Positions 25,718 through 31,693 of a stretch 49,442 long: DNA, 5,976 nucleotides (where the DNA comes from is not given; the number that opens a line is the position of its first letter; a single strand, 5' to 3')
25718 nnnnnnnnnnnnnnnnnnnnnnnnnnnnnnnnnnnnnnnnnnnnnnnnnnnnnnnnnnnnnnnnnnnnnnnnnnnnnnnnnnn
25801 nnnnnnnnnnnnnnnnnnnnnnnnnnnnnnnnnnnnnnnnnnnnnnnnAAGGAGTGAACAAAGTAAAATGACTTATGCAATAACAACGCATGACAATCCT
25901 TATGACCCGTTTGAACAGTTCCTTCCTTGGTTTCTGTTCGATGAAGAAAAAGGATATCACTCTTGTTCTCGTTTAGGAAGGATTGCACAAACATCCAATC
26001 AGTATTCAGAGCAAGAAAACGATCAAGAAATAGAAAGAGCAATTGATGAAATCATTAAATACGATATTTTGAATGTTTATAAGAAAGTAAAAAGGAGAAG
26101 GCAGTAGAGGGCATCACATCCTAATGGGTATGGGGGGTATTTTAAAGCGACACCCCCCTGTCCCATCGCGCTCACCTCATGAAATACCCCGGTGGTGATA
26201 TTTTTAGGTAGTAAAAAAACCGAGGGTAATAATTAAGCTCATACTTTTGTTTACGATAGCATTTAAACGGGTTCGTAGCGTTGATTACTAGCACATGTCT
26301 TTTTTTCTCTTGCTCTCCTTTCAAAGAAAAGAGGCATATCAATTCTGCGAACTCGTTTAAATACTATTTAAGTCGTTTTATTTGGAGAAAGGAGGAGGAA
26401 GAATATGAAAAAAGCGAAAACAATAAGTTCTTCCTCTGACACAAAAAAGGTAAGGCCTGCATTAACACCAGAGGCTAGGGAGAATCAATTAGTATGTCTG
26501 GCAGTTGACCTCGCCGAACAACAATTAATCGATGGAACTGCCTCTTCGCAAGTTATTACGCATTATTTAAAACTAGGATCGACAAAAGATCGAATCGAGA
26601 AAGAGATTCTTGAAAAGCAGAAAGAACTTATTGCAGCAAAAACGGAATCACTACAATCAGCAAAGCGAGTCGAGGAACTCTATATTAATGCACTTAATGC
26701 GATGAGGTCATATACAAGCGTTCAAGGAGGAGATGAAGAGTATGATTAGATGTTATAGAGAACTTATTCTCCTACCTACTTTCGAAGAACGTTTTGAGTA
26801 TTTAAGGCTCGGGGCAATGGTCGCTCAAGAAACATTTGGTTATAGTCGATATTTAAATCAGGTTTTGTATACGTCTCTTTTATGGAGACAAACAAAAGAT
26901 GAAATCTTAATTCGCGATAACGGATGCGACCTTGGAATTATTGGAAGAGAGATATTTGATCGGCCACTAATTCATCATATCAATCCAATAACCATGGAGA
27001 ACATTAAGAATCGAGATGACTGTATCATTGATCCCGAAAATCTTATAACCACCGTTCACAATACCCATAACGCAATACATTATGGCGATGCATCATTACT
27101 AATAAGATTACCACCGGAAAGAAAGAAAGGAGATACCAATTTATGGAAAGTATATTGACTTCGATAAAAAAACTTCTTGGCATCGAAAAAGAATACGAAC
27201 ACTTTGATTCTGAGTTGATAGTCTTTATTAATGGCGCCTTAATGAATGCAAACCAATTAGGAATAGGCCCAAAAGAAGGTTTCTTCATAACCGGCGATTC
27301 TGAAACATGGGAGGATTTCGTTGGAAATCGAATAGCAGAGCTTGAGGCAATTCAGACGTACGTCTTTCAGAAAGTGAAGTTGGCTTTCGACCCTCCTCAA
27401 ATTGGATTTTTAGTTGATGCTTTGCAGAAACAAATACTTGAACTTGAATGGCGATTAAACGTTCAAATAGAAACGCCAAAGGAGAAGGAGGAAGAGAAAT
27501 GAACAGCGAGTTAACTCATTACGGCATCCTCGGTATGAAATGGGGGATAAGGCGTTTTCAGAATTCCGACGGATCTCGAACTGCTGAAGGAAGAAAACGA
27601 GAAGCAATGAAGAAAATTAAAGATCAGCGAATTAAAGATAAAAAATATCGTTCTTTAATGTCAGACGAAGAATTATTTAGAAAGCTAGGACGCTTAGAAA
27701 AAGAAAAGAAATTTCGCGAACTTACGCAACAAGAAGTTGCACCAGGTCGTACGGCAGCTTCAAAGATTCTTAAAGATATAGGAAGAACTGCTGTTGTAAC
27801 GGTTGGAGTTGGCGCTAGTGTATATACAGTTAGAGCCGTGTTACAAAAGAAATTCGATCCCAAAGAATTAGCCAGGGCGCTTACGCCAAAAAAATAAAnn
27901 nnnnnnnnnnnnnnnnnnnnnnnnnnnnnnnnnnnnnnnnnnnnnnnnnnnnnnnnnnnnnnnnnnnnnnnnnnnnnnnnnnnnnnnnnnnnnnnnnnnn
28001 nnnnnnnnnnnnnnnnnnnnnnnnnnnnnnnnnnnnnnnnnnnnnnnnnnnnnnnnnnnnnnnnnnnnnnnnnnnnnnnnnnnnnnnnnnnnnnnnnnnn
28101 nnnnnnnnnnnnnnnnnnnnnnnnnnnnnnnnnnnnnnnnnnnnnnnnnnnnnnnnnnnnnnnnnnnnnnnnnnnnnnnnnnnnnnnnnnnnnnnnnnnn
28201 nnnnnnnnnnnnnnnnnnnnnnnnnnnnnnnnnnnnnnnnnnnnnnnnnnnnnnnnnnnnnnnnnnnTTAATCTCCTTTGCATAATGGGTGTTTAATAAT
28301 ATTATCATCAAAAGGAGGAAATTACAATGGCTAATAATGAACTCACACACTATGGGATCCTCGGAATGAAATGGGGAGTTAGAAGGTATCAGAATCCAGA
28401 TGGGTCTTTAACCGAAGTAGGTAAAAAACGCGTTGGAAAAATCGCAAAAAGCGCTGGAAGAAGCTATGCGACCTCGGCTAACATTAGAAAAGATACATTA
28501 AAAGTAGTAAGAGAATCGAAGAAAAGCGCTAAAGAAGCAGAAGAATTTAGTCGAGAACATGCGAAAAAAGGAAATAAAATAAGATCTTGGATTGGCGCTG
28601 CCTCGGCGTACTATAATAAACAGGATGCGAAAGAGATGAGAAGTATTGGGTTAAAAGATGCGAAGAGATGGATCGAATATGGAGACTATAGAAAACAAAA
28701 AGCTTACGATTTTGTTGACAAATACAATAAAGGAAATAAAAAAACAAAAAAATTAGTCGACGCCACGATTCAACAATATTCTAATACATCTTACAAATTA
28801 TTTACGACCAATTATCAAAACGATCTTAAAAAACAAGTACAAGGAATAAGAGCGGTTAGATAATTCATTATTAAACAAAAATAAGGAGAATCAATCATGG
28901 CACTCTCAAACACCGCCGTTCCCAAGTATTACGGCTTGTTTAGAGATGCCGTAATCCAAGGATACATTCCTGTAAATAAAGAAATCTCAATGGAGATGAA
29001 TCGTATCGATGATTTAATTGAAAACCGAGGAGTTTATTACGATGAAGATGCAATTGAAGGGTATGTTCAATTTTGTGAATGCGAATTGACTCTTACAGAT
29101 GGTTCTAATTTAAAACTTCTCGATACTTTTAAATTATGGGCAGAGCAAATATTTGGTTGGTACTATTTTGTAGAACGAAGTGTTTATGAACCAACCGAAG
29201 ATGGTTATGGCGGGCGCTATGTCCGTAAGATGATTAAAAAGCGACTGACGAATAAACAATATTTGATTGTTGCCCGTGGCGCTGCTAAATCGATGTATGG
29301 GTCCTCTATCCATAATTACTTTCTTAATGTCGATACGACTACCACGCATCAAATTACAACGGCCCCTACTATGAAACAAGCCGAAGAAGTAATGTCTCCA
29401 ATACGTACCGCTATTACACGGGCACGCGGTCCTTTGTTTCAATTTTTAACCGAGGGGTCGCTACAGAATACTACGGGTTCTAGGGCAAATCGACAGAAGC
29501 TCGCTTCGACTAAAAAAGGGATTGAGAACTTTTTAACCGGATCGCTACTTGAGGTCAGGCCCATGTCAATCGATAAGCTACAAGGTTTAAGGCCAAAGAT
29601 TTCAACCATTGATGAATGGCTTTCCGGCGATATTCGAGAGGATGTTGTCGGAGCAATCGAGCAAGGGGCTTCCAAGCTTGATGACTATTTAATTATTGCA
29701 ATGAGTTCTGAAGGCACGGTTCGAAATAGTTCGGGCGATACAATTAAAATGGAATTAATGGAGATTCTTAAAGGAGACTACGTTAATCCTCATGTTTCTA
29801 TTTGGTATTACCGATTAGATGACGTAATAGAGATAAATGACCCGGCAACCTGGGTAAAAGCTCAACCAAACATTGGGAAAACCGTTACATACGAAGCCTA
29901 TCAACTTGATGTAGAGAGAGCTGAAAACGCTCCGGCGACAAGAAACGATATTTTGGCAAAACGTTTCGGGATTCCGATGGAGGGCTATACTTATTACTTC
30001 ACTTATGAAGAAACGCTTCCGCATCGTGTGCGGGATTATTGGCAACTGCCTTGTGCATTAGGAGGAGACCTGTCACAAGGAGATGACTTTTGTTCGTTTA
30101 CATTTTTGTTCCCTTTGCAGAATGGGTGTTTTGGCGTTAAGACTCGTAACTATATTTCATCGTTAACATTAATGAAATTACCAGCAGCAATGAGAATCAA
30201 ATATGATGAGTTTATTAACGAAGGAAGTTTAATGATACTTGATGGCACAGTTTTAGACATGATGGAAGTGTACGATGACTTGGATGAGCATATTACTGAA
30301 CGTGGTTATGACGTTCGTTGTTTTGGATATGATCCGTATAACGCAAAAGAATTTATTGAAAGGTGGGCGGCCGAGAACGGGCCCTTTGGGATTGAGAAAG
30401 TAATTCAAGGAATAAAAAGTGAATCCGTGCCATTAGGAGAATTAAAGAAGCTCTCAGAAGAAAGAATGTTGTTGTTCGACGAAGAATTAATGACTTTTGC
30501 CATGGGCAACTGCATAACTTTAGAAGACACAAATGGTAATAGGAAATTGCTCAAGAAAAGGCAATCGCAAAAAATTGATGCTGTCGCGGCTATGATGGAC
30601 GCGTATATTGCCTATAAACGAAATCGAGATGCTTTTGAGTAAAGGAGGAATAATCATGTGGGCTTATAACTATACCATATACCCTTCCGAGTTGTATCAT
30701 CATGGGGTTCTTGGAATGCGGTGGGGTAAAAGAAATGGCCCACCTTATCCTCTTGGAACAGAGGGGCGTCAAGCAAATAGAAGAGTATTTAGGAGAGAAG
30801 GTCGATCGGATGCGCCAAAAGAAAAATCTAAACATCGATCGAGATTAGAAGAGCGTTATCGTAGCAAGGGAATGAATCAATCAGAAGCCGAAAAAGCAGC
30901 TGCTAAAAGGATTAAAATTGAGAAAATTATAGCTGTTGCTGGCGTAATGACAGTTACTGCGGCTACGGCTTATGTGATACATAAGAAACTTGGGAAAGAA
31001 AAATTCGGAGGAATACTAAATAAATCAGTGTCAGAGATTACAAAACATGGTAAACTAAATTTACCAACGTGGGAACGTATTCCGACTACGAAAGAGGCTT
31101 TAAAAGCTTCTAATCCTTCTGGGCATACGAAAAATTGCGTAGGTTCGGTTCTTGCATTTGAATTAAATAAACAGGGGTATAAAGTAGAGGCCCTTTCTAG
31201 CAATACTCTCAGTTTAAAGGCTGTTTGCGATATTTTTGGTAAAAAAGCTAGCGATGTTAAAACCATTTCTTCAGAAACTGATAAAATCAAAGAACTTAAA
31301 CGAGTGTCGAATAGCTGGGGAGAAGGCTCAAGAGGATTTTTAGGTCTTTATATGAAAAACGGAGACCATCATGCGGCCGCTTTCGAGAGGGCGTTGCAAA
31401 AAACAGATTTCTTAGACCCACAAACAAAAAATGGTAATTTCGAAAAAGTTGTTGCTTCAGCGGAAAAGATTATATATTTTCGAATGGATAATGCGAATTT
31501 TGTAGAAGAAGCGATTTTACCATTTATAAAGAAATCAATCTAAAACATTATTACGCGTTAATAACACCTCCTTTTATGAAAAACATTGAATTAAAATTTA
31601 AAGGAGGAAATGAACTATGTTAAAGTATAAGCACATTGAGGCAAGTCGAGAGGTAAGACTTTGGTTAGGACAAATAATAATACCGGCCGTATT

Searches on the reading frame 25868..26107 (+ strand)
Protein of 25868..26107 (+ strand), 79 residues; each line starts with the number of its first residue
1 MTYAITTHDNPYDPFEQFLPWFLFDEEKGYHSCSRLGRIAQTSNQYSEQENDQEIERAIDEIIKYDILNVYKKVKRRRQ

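Call 19: search_protein_families(library=phrogs, proteins=[window:25868-26107:+], max_evalue=0.001)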
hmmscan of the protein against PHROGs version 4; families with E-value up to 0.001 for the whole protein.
window:25868-26107:+ (79 aa): 1 family
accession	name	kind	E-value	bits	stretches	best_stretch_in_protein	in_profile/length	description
phrog_4303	-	unknown function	3.1e-31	108.5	1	3-77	4-78/86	-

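Call 20: search_protein_families(library=pfam, proteins=[window:25868-26107:+], max_evalue=0.01)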
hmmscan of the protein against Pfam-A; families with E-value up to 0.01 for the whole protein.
window:25868-26107:+ (79 aa): 1 family
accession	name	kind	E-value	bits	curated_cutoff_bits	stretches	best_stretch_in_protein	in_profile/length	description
PF13311.11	DUF4080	-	0.0079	16.8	22.9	1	1-76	49-121/188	Protein of unknown function (DUF4080)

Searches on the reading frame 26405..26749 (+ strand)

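Call 19: search_protein_families(library=phrogs, proteins=[window:26405-26749:+], max_evalue=0.001)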
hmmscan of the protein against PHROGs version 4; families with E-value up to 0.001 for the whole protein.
window:26405-26749:+ (114 aa): 1 family
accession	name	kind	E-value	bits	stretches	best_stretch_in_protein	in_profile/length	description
phrog_4259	-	unknown function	1.2e-42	145.5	1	2-111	2-111/114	-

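Call 20: search_protein_families(library=pfam, proteins=[window:26405-26749:+], max_evalue=0.01)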
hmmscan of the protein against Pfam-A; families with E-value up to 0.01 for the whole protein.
window:26405-26749:+ (114 aa): 0 families

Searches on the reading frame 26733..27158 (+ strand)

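Call 19: search_protein_families(library=phrogs, proteins=[window:26733-27158:+], max_evalue=0.001)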
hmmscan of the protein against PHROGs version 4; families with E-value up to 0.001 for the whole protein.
window:26733-27158:+ (141 aa): 3 families
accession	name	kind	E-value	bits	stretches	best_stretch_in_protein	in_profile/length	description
phrog_4321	-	DNA, RNA and nucleotide metabolism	1.9e-56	190.5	1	4-138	1-135/135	HNH endonuclease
phrog_119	-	DNA, RNA and nucleotide metabolism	0.00034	20.6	1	42-123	182-262/443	HNH endonuclease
phrog_144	-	DNA, RNA and nucleotide metabolism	0.00077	20.2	0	43-118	64-135/175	HNH endonuclease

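Call 20: search_protein_families(library=pfam, proteins=[window:26733-27158:+], max_evalue=0.01)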
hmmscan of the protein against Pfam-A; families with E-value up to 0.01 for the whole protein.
window:26733-27158:+ (141 aa): 0 families

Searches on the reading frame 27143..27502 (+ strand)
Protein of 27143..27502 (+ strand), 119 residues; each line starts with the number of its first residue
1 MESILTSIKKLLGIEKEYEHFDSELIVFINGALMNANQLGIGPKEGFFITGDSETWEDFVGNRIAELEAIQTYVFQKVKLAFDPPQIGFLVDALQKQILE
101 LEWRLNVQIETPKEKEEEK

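Call 19: search_protein_families(library=phrogs, proteins=[window:27143-27502:+], max_evalue=0.001)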
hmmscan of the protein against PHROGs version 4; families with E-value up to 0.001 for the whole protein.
window:27143-27502:+ (119 aa): 1 family
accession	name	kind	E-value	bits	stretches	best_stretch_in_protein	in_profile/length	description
phrog_4247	-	head and packaging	2.7e-43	147.6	1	2-116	5-118/121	virion structural protein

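Call 20: search_protein_families(library=pfam, proteins=[window:27143-27502:+], max_evalue=0.01)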
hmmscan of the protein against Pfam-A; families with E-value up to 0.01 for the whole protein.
window:27143-27502:+ (119 aa): 1 family
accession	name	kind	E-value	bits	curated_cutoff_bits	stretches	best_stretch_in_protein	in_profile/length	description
PF24829.1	Phage_connect_2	-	2.3e-32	111.8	24.3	1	4-110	1-103/105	Phage connector protein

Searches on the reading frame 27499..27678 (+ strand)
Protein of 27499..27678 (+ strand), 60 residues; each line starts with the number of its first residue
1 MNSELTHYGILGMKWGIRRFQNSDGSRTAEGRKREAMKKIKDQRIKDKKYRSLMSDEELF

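Call 21: search_protein_families(library=pfam, proteins=[window:27499-27678:+], max_evalue=10)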
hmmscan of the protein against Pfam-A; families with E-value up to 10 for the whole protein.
seq(60 aa): 1 family
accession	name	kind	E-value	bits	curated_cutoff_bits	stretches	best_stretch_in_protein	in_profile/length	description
PF23847.1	DUF7211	-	3e-08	33.4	27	1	2-19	5-22/25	Family of unknown function (DUF7211)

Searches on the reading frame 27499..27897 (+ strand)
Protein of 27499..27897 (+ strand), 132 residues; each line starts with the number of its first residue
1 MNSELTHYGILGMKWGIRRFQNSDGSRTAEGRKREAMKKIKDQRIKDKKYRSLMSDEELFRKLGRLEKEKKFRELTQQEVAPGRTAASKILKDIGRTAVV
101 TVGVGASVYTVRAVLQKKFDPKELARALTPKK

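Call 19: search_protein_families(library=phrogs, proteins=[window:27499-27897:+], max_evalue=0.001)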
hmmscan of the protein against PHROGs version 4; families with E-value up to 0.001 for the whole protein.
window:27499-27897:+ (132 aa): 12 families
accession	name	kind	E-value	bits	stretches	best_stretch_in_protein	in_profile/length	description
phrog_32444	-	unknown function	5.4e-24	86.2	2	2-42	5-45/220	-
phrog_7021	-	unknown function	4.3e-23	83.1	1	2-124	190-312/330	-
phrog_7502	-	unknown function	1.1e-09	39.4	1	3-59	7-63/298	-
phrog_14126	-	unknown function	2.5e-08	34.2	1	4-100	31-128/447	-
phrog_17496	-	unknown function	5.5e-07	31.3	1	1-104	1-105/117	-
phrog_11022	-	unknown function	8.5e-07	30.3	1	2-51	42-91/227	-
phrog_19428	-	unknown function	1.3e-06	29.6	1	5-99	10-99/125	-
phrog_34327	-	unknown function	1.6e-06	29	1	3-112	13-118/167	-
phrog_24711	-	unknown function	4.2e-06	26.6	1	2-31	338-371/532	-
phrog_18721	-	unknown function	6.1e-06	27.5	1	4-98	8-108/146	-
phrog_6291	-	unknown function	1.7e-05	25.9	1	2-42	5-42/177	-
phrog_38171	-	unknown function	0.00027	21.7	1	3-36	7-42/227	-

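Call 20: search_protein_families(library=pfam, proteins=[window:27499-27897:+], max_evalue=0.01)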
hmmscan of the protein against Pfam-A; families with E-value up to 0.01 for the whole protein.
window:27499-27897:+ (132 aa): 1 family
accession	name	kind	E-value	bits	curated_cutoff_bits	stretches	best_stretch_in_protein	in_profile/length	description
PF23847.1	DUF7211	-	1.2e-07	31.5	27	1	2-19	5-22/25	Family of unknown function (DUF7211)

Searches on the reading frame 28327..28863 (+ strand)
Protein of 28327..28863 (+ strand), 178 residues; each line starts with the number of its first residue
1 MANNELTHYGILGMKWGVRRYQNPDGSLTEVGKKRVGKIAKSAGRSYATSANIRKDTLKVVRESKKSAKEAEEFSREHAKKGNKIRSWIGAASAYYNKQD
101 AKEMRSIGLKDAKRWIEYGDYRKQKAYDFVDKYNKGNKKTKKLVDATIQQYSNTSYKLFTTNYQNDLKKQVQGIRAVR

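Call 19: search_protein_families(library=phrogs, proteins=[window:28327-28863:+], max_evalue=0.001)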
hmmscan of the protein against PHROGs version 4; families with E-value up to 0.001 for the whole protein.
window:28327-28863:+ (178 aa): 9 families
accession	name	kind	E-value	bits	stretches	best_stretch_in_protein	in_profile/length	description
phrog_32444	-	unknown function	2.9e-14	54.4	1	1-38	3-41/220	-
phrog_17496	-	unknown function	7.5e-07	30.9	1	4-71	3-70/117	-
phrog_7502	-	unknown function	3.9e-06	27.7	1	4-168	7-140/298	-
phrog_24711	-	unknown function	8.2e-06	25.6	1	6-98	341-433/532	-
phrog_7021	-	unknown function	2.4e-05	24.8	1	1-61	188-250/330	-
phrog_11022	-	unknown function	4.5e-05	24.7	1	3-176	42-167/227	-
phrog_6291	-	unknown function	7.6e-05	23.8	1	3-80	5-84/177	-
phrog_14126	-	unknown function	8.5e-05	22.6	1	3-89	29-113/447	-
phrog_34327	-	unknown function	0.00022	22.1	1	4-26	13-37/167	-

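Call 20: search_protein_families(library=pfam, proteins=[window:28327-28863:+], max_evalue=0.01)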
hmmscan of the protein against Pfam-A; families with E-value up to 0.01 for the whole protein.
window:28327-28863:+ (178 aa): 1 family
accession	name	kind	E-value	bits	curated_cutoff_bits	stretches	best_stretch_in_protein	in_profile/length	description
PF23847.1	DUF7211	-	1.9e-10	40.4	27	1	3-22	5-24/25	Family of unknown function (DUF7211)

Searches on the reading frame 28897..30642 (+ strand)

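Call 19: search_protein_families(library=phrogs, proteins=[window:28897-30642:+], max_evalue=0.001)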
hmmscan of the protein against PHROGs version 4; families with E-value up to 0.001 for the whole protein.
window:28897-30642:+ (581 aa): 5 families
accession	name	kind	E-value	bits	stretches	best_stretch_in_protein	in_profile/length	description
phrog_9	-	head and packaging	1e-108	366.3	1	10-579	169-669/812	terminase large subunit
phrog_2699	-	head and packaging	1.7e-47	162.8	1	289-578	7-298/315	terminase large subunit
phrog_7331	-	head and packaging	3.5e-13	50.2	1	493-571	11-90/113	terminase large subunit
phrog_4914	-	head and packaging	2.3e-07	31.6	1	115-177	102-165/213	terminase large subunit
phrog_10517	-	head and packaging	8.7e-05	23.1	1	17-170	42-182/207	terminase large subunit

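Call 20: search_protein_families(library=pfam, proteins=[window:28897-30642:+], max_evalue=0.01)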
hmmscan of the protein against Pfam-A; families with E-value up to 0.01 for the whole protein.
window:28897-30642:+ (581 aa): 2 families
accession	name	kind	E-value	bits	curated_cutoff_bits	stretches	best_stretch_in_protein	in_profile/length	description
PF20441.4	TerL_nuclease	-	3.1e-33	115.6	24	1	303-570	10-279/286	Terminase large subunit, endonuclease domain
PF03354.21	TerL_ATPase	-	4.9e-05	23.6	23.7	1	115-279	18-168/178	Terminase large subunit, ATPase domain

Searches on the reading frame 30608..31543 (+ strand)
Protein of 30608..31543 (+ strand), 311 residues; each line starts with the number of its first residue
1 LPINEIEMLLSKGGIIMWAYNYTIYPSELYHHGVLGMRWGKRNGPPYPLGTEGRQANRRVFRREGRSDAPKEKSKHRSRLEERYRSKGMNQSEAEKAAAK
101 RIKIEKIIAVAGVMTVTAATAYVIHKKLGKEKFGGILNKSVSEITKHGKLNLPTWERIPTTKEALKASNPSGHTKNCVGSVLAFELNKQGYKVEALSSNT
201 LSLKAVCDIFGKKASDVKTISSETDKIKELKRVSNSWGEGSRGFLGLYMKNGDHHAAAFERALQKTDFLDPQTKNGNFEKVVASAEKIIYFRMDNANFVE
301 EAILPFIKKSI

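Call 19: search_protein_families(library=phrogs, proteins=[window:30608-31543:+], max_evalue=0.001)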
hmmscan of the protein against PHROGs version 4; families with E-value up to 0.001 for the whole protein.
window:30608-31543:+ (311 aa): 5 families
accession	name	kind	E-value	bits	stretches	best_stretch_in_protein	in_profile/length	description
phrog_7502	-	unknown function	4e-08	34.2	1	29-139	9-109/298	-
phrog_18721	-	unknown function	5.3e-05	24.4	1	29-108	9-91/146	-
phrog_7021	-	unknown function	5.3e-05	23.7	1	26-123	190-275/330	-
phrog_14126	-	unknown function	0.00061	19.8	1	29-109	32-118/447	-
phrog_17496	-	unknown function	0.00096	20.9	0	27-108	3-82/117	-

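Call 20: search_protein_families(library=pfam, proteins=[window:30608-31543:+], max_evalue=0.01)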
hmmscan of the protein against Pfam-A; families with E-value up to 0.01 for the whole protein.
window:30608-31543:+ (311 aa): 1 family
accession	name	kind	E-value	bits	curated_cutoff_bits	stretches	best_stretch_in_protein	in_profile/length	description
PF23847.1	DUF7211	-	3.6e-07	29.9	27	1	27-42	6-21/25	Family of unknown function (DUF7211)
